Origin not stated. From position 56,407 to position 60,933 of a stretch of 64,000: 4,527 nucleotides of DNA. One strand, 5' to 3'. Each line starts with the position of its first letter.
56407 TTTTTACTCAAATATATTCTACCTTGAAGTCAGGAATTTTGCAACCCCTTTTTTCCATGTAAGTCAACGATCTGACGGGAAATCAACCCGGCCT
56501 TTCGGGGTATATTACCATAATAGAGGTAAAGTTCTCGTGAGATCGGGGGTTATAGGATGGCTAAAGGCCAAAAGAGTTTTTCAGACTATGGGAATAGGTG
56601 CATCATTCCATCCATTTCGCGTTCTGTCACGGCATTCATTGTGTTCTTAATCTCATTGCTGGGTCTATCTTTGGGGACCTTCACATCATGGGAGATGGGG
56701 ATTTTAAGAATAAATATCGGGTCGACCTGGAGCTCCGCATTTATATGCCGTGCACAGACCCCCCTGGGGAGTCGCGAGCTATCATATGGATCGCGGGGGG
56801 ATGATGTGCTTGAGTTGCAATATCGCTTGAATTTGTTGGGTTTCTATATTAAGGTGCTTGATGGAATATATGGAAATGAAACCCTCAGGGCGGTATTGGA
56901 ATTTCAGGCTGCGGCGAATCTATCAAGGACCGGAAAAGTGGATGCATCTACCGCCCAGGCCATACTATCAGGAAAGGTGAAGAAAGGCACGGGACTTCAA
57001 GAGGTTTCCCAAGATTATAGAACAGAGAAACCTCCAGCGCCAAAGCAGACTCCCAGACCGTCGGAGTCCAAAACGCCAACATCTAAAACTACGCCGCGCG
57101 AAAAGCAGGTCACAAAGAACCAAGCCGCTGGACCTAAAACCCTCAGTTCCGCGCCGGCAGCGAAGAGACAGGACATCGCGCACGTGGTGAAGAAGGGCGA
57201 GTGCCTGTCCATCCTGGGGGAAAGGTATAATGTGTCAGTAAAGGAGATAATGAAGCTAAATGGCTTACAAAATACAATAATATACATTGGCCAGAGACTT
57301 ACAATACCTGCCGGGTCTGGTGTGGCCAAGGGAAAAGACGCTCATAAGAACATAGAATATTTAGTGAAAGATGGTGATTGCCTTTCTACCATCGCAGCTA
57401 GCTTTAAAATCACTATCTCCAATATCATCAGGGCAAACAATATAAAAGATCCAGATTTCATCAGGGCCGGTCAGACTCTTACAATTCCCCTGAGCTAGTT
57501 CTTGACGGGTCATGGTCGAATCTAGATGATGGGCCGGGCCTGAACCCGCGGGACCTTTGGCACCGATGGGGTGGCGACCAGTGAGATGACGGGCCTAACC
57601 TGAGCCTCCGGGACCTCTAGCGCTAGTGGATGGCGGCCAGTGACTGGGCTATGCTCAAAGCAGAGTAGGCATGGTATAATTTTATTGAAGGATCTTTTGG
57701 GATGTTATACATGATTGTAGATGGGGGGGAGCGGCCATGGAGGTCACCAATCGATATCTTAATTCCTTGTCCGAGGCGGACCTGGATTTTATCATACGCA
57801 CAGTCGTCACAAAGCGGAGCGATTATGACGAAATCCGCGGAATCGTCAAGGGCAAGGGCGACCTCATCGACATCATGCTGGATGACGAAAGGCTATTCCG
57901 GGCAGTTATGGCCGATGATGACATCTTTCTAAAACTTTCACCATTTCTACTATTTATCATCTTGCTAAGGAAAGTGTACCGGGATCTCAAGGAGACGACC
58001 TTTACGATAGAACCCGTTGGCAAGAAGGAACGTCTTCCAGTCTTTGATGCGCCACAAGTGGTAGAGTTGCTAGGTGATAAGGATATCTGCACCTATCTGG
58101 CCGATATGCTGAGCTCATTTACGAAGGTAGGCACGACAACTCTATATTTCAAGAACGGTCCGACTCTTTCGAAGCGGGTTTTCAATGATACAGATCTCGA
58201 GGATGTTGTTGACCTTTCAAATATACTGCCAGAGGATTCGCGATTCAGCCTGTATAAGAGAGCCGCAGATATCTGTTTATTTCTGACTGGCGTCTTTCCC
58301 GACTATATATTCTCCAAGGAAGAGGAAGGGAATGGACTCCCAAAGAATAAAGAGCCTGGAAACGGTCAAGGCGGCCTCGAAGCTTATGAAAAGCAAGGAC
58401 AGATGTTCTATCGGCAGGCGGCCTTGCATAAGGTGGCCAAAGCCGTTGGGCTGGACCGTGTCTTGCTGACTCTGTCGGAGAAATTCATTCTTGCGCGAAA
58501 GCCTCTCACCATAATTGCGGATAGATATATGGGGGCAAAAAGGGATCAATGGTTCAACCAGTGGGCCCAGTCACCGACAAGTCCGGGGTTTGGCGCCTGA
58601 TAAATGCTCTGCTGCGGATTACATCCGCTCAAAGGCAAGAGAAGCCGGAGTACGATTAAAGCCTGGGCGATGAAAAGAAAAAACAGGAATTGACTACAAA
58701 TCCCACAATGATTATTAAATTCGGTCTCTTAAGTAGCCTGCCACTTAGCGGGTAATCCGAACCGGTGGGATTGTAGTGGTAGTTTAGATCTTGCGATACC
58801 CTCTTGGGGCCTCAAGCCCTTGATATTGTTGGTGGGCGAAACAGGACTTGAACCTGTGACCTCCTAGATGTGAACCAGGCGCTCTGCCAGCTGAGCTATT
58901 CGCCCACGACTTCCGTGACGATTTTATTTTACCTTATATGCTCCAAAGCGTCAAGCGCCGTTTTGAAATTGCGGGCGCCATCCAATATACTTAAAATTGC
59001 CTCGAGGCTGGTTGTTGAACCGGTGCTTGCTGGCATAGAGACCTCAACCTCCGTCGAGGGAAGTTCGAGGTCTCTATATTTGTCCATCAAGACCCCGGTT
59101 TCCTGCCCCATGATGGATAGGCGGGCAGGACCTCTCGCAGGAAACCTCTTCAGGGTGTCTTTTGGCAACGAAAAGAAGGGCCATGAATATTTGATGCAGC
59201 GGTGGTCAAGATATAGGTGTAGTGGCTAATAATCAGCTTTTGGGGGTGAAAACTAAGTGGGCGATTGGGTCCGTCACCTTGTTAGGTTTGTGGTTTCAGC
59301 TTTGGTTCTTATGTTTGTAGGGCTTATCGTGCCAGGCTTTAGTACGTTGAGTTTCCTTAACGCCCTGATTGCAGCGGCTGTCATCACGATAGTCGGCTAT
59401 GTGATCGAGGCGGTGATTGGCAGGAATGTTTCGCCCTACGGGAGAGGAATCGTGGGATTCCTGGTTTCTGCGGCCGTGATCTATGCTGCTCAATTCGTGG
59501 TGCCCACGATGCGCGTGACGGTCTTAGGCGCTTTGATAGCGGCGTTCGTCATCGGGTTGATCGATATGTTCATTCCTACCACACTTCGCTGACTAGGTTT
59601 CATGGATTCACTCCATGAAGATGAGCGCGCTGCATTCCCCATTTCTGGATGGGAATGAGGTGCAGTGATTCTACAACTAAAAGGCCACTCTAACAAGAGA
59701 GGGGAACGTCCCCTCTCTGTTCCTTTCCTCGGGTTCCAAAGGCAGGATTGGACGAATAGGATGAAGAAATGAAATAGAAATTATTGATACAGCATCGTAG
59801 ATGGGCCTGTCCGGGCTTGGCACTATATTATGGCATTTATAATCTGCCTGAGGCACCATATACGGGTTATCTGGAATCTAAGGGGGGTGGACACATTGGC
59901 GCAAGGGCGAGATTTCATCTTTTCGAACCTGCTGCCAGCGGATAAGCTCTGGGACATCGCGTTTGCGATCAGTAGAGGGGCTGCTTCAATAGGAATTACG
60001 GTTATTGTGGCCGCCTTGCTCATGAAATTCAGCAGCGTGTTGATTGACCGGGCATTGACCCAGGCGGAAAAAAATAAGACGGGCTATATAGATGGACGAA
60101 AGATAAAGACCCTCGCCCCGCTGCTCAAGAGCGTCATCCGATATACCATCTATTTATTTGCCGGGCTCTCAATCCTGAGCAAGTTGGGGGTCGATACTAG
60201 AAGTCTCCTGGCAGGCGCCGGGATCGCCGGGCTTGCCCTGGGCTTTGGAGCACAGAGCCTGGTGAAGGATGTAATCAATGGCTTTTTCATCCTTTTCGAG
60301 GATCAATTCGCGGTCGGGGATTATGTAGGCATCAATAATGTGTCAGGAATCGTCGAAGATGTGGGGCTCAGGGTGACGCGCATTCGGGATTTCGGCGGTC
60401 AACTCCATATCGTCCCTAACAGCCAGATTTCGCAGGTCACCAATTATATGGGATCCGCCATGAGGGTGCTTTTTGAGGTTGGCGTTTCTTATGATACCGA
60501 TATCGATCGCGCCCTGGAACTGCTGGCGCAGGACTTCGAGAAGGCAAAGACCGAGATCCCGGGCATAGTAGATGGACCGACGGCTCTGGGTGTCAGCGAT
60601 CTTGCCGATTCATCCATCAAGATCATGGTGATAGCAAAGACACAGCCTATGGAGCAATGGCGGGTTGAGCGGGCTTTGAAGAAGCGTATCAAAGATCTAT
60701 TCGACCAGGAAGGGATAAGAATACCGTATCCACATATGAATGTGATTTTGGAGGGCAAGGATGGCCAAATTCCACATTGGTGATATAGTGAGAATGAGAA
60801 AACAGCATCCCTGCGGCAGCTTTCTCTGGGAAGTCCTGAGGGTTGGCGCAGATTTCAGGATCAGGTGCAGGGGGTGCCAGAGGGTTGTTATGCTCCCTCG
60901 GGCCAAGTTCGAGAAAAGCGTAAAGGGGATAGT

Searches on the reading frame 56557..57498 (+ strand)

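Call 84: search_protein_families(library=pfam, proteins=[window:56557-57498:+], max_evalue=0.00001)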
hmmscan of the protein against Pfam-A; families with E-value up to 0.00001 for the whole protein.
window:56557-57498:+ (313 aa): 3 families
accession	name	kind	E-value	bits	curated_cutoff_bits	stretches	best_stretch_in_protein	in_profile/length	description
PF01476.26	LysM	-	8.2e-30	102.9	20.9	2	268-311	1-43/43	LysM domain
PF01471.23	PG_binding_1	-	1.4e-14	54.4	23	1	80-136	1-57/57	Putative peptidoglycan binding domain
PF23473.1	LysM3_LYK4_5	-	1.4e-10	41.5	29.3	0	268-312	5-48/48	LYK4/5 LysM3 domain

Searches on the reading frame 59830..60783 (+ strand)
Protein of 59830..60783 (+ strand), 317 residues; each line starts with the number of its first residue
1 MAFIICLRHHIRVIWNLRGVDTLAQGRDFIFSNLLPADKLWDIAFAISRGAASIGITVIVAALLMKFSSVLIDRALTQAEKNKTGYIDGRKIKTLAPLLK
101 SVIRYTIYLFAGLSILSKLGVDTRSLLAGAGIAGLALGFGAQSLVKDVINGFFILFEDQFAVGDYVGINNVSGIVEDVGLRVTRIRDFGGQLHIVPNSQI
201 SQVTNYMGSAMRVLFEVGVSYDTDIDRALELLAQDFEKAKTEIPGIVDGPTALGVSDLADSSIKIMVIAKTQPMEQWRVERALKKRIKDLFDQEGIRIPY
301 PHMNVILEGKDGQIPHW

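Call 84: search_protein_families(library=pfam, proteins=[window:59830-60783:+], max_evalue=0.00001)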
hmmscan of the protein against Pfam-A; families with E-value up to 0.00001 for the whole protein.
window:59830-60783:+ (317 aa): 3 families
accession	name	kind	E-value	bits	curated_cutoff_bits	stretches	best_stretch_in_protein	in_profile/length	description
PF00924.24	MS_channel_2nd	-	1.2e-23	83.5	20.2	1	144-206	2-66/68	Mechanosensitive ion channel, beta-domain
PF21088.3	MS_channel_1st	-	2e-10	40.9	23.1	1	102-142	2-42/42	Mechanosensitive ion channel, transmembrane helices 2/3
PF21082.3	MS_channel_3rd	-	2.9e-10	40.9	21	1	214-298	2-88/88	Mechanosensitive ion channel MscS, C-terminal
